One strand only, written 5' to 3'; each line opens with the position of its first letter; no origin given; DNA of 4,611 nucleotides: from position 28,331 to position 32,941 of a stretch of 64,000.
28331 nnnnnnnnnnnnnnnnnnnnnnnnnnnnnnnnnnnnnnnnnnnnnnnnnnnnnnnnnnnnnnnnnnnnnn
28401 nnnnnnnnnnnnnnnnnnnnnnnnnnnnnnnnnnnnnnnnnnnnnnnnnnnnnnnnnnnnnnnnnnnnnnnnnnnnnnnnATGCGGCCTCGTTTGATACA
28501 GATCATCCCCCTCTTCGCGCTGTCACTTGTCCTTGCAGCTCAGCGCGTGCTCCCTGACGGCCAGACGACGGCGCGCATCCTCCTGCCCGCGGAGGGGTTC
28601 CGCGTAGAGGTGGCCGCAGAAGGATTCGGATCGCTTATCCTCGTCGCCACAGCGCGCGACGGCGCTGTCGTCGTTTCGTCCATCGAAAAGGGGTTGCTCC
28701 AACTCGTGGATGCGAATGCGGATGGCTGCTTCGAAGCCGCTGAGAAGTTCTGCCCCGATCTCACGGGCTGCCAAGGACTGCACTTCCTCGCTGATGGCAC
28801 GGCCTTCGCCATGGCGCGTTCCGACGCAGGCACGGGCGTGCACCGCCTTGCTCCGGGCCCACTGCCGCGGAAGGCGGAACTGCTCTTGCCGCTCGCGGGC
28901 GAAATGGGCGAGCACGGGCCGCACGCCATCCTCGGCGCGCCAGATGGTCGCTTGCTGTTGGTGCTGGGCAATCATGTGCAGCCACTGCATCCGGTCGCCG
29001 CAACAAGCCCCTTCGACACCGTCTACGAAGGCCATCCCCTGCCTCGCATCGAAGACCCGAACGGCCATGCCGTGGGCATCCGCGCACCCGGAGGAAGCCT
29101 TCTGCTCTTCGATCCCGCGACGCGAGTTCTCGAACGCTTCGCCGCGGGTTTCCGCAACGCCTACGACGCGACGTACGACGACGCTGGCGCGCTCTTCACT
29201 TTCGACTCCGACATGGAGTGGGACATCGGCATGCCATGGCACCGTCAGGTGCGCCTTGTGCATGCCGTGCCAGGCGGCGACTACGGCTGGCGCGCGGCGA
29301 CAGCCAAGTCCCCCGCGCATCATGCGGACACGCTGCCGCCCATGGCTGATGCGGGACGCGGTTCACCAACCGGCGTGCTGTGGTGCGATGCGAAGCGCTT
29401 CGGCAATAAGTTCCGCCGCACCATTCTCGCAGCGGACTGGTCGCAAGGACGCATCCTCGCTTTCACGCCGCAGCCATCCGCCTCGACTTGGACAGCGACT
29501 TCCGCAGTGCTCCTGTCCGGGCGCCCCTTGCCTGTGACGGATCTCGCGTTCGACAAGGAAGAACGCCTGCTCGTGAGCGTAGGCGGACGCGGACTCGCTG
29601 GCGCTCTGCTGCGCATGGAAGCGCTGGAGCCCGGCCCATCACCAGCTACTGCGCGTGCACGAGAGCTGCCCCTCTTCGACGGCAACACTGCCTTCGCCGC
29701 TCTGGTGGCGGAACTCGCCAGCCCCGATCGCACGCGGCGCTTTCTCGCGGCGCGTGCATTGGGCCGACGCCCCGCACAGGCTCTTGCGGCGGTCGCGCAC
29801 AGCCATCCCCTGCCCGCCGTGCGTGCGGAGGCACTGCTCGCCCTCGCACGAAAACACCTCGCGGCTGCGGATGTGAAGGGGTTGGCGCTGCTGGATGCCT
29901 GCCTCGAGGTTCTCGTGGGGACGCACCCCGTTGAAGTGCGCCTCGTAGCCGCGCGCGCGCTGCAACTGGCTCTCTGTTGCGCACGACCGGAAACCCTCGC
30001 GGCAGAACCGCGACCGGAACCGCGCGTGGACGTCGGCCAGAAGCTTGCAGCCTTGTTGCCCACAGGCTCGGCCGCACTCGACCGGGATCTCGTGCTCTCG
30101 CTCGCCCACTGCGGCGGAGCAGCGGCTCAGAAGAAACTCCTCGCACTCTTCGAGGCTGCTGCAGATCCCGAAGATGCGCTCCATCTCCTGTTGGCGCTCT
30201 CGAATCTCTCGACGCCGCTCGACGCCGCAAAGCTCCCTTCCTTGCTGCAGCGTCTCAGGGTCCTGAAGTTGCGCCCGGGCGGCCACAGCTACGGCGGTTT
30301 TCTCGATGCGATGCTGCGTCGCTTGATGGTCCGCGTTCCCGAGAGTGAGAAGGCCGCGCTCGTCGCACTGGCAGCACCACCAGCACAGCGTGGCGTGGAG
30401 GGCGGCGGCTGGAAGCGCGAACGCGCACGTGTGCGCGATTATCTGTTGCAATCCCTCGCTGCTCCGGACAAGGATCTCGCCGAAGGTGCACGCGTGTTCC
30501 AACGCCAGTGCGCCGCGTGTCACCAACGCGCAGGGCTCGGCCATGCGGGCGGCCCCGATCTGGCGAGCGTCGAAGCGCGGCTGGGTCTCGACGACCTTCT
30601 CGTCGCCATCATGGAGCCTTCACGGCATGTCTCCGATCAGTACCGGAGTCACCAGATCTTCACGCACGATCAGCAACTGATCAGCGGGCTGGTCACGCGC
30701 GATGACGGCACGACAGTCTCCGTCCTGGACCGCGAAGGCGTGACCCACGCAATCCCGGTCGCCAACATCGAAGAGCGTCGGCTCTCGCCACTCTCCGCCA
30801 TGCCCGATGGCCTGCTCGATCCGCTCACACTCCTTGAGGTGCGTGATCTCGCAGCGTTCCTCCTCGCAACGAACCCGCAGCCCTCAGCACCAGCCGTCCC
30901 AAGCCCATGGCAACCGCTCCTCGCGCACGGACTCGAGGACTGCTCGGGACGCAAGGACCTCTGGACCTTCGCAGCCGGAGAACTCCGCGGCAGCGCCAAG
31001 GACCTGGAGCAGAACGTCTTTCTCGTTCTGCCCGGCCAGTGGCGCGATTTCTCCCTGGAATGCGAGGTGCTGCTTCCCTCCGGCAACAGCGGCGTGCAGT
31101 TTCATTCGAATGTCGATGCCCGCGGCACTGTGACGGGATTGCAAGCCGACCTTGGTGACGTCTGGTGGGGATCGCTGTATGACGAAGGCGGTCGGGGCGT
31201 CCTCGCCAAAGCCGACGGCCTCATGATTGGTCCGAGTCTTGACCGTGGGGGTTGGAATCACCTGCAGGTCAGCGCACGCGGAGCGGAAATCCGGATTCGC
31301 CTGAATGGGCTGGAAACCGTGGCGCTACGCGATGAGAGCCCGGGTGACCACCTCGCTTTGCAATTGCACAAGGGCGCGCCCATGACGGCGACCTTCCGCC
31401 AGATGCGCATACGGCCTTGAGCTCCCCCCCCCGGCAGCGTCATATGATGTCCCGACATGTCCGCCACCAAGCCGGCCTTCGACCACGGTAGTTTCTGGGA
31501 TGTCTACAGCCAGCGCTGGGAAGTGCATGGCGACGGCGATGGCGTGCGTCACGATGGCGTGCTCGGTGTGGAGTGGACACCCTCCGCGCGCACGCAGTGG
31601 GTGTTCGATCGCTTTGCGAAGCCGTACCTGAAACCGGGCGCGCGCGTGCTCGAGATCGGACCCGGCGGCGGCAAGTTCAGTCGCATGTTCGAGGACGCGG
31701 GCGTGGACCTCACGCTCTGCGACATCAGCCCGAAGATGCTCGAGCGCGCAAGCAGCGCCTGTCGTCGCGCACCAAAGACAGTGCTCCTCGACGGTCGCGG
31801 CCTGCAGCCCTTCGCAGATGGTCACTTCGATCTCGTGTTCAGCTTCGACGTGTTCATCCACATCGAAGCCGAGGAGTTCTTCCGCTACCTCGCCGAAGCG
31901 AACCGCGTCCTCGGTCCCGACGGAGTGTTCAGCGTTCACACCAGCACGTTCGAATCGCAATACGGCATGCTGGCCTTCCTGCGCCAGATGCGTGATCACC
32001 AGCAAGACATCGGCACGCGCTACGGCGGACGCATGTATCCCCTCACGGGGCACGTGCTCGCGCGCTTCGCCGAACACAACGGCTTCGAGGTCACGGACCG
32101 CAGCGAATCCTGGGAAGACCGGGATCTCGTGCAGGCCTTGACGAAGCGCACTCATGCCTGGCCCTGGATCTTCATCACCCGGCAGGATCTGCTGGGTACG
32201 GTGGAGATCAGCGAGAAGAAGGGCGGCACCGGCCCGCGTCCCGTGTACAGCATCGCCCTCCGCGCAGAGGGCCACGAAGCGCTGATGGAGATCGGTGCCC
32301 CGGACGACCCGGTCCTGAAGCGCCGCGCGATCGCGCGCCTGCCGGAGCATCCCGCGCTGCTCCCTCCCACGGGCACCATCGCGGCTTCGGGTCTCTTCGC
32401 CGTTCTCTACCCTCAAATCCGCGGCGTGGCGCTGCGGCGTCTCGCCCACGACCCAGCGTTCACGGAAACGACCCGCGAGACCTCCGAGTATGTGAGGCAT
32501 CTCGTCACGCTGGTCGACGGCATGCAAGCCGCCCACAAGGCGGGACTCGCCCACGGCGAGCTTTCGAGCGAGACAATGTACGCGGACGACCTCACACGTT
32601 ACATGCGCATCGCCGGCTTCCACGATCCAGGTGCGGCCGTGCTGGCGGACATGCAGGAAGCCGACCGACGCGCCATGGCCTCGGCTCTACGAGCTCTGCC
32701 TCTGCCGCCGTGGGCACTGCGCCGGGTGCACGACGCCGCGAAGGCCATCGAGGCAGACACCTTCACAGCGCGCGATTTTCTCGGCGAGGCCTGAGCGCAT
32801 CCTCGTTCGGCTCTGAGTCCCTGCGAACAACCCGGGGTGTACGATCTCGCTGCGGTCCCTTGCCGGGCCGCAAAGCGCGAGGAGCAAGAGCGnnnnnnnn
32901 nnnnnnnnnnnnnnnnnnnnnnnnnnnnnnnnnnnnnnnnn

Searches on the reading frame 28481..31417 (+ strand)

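Call 47: search_protein_families(library=pfam, proteins=[window:28481-31417:+], max_evalue=0.00001)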
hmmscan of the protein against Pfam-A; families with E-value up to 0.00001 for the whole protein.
window:28481-31417:+ (979 aa): 2 families
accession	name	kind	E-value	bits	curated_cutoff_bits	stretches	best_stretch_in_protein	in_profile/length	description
PF06439.18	3keto-disac_hyd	-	1.4e-18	68.1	26.8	1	828-978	26-187/187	3-keto-disaccharide hydrolase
PF00034.26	Cytochrom_C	-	1.6e-06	29.8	21.3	1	667-713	2-49/90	Cytochrome c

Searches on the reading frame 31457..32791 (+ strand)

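Call 47: search_protein_families(library=pfam, proteins=[window:31457-32791:+], max_evalue=0.00001)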
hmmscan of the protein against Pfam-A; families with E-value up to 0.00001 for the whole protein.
window:31457-32791:+ (445 aa): 6 families
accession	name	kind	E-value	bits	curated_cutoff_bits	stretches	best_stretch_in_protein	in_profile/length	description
PF08241.18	Methyltransf_11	-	8.5e-19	68.4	21.2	1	65-159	1-94/95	Methyltransferase domain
PF13649.12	Methyltransf_25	-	8e-16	59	27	1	64-156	1-97/97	Methyltransferase domain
PF13489.12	Methyltransf_23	-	4.3e-14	53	27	1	52-213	15-162/164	Methyltransferase domain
PF08242.18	Methyltransf_12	-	4.1e-12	47.1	30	1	65-158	1-98/98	Methyltransferase domain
PF02353.26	CMAS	-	4.4e-09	36.5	27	1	53-174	55-178/273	Mycolic acid cyclopropane synthetase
PF13847.12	Methyltransf_31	-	1.5e-06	28.4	27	1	59-170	2-114/145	Methyltransferase domain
